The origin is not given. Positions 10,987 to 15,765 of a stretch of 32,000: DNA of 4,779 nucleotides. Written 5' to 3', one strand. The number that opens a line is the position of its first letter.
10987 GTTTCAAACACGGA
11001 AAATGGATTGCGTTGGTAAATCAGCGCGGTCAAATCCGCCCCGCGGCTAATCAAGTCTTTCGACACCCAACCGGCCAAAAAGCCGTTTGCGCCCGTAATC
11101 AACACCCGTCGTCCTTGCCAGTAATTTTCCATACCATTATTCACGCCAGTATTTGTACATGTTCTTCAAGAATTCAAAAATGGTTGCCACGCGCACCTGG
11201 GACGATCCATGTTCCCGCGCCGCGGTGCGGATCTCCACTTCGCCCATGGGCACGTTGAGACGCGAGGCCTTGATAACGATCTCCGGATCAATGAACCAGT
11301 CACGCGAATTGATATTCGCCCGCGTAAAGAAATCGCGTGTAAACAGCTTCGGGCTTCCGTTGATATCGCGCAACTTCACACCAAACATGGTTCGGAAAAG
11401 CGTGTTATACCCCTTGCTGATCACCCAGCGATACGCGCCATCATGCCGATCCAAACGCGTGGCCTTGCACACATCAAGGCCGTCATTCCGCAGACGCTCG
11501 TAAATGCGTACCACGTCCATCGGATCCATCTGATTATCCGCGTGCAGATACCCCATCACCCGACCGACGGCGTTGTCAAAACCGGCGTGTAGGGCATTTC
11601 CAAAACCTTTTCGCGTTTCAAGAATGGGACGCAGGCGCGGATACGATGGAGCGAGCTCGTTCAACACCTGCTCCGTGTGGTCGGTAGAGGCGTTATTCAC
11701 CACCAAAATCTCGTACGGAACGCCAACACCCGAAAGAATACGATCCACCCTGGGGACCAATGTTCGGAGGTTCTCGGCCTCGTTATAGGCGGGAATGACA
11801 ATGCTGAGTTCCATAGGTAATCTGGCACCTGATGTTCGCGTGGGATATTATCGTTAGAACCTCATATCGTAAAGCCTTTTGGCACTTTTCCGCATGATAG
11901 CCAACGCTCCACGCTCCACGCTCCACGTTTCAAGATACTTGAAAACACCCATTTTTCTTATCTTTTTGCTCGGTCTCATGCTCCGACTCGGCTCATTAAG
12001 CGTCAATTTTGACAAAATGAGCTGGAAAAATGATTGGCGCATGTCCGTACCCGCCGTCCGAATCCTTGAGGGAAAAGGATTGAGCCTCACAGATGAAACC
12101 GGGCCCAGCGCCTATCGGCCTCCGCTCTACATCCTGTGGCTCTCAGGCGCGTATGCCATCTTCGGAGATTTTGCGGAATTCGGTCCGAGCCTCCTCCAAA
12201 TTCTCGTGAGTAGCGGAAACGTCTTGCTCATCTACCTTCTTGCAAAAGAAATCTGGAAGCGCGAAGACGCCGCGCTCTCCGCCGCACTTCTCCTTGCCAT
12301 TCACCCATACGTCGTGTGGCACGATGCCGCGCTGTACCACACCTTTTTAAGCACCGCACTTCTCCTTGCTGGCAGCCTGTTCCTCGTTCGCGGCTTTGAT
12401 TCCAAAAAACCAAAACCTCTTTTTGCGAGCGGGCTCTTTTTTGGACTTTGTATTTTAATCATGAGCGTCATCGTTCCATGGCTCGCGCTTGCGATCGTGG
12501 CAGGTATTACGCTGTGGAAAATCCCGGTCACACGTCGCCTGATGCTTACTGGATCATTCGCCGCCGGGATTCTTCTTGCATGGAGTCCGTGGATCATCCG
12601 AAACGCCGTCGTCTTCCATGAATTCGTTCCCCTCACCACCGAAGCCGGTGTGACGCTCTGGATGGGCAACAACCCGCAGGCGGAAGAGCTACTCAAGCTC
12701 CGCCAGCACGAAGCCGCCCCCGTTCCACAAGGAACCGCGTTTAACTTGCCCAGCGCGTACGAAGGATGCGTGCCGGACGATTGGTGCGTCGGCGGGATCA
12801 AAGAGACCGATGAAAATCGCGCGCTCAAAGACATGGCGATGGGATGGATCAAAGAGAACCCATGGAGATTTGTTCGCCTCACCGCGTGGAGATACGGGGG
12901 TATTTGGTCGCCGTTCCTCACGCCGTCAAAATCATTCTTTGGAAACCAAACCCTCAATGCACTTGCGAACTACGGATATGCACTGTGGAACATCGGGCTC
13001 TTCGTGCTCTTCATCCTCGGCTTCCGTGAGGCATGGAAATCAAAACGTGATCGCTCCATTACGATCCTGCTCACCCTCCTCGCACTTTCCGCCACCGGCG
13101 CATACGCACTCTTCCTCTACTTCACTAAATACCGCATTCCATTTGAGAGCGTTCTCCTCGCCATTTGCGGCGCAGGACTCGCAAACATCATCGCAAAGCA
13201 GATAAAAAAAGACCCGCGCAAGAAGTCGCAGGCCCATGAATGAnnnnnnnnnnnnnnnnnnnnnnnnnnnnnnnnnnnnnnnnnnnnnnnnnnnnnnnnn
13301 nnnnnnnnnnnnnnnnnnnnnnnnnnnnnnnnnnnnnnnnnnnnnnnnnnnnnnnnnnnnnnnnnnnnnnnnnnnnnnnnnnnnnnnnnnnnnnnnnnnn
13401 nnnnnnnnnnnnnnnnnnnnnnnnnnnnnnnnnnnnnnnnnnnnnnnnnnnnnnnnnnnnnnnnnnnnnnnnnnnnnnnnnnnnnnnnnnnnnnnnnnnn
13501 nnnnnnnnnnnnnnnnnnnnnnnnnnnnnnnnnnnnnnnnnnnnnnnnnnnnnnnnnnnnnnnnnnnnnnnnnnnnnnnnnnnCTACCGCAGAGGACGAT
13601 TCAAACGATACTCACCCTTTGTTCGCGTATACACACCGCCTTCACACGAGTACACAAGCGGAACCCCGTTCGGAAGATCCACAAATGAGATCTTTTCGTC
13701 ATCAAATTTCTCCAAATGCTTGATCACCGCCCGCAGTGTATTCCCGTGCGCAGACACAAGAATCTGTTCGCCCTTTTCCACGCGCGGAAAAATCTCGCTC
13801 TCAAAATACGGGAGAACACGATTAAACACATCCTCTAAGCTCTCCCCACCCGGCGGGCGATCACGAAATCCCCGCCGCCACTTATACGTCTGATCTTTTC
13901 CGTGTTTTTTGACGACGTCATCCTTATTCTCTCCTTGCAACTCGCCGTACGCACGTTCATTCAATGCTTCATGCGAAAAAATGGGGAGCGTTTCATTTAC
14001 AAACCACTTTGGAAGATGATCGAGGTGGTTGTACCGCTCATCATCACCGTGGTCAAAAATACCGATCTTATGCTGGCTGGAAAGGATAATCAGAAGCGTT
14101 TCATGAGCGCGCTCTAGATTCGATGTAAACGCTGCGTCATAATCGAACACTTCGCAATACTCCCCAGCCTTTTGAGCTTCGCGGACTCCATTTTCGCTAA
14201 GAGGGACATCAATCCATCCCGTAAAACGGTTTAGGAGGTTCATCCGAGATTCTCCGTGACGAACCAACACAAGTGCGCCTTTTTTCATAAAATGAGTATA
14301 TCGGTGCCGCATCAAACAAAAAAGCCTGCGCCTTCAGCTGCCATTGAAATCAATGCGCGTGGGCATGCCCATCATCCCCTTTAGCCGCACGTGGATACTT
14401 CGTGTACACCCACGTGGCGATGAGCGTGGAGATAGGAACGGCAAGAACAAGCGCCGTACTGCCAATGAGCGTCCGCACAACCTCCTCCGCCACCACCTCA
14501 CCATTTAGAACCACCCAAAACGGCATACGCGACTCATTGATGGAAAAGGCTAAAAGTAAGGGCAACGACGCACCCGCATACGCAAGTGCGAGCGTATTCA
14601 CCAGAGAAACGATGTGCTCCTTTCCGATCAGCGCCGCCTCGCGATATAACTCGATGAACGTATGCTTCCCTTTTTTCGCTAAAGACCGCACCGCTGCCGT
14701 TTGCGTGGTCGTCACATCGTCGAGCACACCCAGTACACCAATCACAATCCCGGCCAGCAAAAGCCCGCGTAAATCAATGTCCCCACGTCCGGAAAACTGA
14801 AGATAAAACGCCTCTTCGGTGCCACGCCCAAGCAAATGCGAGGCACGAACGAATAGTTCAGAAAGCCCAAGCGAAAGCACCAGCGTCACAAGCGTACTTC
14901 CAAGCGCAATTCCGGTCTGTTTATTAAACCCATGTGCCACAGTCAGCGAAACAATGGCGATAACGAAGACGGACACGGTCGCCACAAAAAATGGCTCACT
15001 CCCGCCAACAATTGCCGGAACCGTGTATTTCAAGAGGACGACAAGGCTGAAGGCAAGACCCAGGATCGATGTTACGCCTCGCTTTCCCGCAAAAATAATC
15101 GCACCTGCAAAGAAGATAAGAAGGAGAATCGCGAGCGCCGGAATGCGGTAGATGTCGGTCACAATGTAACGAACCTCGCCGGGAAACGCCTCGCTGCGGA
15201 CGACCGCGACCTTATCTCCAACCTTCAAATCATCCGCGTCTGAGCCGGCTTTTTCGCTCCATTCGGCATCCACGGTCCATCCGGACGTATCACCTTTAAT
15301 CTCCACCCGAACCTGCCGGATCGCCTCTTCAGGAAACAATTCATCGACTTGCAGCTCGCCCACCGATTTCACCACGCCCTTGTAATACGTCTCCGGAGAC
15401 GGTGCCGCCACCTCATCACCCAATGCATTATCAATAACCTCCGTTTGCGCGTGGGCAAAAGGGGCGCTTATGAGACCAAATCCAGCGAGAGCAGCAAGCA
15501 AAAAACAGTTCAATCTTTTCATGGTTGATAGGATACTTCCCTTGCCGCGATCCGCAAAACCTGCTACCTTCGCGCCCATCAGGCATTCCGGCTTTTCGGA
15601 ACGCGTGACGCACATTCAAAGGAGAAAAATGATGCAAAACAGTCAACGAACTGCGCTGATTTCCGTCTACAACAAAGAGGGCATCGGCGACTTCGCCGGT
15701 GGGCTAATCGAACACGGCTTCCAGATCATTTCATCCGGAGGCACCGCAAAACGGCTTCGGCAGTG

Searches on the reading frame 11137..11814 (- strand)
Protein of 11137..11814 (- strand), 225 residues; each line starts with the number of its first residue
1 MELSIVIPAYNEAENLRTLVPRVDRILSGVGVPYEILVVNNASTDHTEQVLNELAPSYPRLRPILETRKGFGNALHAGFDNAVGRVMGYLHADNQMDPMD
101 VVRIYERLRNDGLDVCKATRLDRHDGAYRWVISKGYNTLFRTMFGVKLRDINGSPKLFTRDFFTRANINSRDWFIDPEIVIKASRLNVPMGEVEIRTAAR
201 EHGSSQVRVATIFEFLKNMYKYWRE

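Call 44: search_protein_families(library=pfam, max_evalue=0.001, proteins=[window:11137-11814:-])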
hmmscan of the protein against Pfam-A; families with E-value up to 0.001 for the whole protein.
window:11137-11814:- (225 aa): 2 families
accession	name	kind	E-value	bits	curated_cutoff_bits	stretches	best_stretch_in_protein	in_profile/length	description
PF00535.33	Glycos_transf_2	-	1.3e-25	90.7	23.3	1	4-160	1-161/168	Glycosyl transferase family 2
PF13641.12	Glyco_tranf_2_3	-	0.00015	22.3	27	1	3-98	3-101/230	Glycosyltransferase like family 2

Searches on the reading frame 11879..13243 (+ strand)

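Call 44: search_protein_families(library=pfam, max_evalue=0.001, proteins=[window:11879-13243:+])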
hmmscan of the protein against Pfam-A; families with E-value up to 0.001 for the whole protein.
window:11879-13243:+ (454 aa): 1 family
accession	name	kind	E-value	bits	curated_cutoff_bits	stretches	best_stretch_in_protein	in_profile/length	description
PF13231.12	PMT_2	-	1.3e-09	38.9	26.1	1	80-238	2-157/160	Dolichyl-phosphate-mannose-protein mannosyltransferase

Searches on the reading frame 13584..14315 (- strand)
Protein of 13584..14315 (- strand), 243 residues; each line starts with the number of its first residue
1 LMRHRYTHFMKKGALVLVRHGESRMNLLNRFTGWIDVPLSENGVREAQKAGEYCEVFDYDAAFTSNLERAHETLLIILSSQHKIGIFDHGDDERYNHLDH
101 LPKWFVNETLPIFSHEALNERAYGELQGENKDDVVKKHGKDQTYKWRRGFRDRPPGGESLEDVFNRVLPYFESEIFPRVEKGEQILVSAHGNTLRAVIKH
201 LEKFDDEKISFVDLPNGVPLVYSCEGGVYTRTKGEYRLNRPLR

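Call 44: search_protein_families(library=pfam, max_evalue=0.001, proteins=[window:13584-14315:-])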
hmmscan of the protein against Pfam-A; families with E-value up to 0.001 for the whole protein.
window:13584-14315:- (243 aa): 1 family
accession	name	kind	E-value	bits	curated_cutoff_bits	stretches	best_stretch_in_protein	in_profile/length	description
PF00300.27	His_Phos_1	-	1e-35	123.6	21.7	2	15-80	1-66/194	Histidine phosphatase superfamily (branch 1)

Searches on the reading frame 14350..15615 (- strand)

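Call 44: search_protein_families(library=pfam, max_evalue=0.001, proteins=[window:14350-15615:-])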
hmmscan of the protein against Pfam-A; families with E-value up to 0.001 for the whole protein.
window:14350-15615:- (421 aa): 1 family
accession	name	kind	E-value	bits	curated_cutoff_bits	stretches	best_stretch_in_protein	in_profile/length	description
PF07907.16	YibE_F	-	1.9e-60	204.9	27.2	1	161-402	1-241/241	YibE/F-like protein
